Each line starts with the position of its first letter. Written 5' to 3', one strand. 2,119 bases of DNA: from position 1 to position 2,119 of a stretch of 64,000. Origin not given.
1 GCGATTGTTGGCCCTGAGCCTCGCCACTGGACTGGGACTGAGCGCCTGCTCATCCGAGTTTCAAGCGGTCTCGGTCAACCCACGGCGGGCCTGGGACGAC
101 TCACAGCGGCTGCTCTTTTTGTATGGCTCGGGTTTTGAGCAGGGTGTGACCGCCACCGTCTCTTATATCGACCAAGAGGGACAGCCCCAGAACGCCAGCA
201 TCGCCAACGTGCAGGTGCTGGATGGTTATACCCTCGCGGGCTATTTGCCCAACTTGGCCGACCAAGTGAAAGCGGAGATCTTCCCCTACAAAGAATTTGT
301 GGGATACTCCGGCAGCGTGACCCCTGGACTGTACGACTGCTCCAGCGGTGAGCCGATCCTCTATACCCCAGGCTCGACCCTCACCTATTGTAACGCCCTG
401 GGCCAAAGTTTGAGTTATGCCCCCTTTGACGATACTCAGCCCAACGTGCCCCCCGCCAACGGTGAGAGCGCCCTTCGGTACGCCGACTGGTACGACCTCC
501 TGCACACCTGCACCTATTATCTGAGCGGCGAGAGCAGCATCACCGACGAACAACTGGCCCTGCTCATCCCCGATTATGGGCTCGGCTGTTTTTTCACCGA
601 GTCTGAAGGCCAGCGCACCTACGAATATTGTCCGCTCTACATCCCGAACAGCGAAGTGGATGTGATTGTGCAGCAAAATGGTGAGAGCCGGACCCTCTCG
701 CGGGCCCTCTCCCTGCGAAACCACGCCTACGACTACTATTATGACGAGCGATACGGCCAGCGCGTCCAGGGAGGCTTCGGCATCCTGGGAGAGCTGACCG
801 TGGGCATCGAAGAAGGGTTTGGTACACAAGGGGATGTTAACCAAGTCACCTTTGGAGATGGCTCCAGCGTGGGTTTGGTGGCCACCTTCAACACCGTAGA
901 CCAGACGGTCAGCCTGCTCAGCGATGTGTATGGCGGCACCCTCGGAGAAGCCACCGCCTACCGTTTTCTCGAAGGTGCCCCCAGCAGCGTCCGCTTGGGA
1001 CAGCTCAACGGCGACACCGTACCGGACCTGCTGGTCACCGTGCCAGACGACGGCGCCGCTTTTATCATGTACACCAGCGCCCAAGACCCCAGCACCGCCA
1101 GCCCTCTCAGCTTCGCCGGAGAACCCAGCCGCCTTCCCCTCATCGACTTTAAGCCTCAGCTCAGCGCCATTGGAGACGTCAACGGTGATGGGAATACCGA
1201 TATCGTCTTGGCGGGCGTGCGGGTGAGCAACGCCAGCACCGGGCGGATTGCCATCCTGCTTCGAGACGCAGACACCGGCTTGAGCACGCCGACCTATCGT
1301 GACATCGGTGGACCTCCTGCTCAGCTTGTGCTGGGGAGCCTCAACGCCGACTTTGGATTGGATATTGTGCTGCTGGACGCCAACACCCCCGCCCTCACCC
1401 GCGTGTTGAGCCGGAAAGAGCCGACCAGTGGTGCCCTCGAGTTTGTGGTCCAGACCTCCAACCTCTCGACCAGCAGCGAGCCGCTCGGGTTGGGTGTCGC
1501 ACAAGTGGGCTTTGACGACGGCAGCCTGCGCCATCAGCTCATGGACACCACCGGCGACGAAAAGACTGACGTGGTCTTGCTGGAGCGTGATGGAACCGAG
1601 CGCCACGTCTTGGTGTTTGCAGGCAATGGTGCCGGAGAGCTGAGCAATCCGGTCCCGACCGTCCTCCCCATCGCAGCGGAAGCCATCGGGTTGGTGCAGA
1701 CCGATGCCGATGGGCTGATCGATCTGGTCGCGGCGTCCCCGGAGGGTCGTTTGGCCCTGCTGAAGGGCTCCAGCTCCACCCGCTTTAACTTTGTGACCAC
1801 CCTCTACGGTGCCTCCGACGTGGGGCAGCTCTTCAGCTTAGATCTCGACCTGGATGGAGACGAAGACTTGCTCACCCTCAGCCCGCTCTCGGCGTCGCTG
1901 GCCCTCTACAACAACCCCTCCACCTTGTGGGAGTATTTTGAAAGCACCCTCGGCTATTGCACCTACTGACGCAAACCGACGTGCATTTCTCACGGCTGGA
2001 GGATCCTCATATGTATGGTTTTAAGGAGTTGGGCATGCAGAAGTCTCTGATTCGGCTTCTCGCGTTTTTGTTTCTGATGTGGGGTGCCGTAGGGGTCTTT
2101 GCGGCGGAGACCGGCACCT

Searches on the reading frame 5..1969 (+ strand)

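Call 29: search_protein_families(library=pfam, proteins=[window:5-1969:+], max_evalue=0.001)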
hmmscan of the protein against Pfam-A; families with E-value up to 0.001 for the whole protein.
window:5-1969:+ (654 aa): 2 families
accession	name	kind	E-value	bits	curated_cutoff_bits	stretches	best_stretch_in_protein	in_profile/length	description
PF13517.12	FG-GAP_3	-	2.2e-16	60.6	26.9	1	567-623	3-60/61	FG-GAP-like repeat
PF01839.29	FG-GAP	-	4e-07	30.2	22.1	0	388-418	6-37/37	FG-GAP repeat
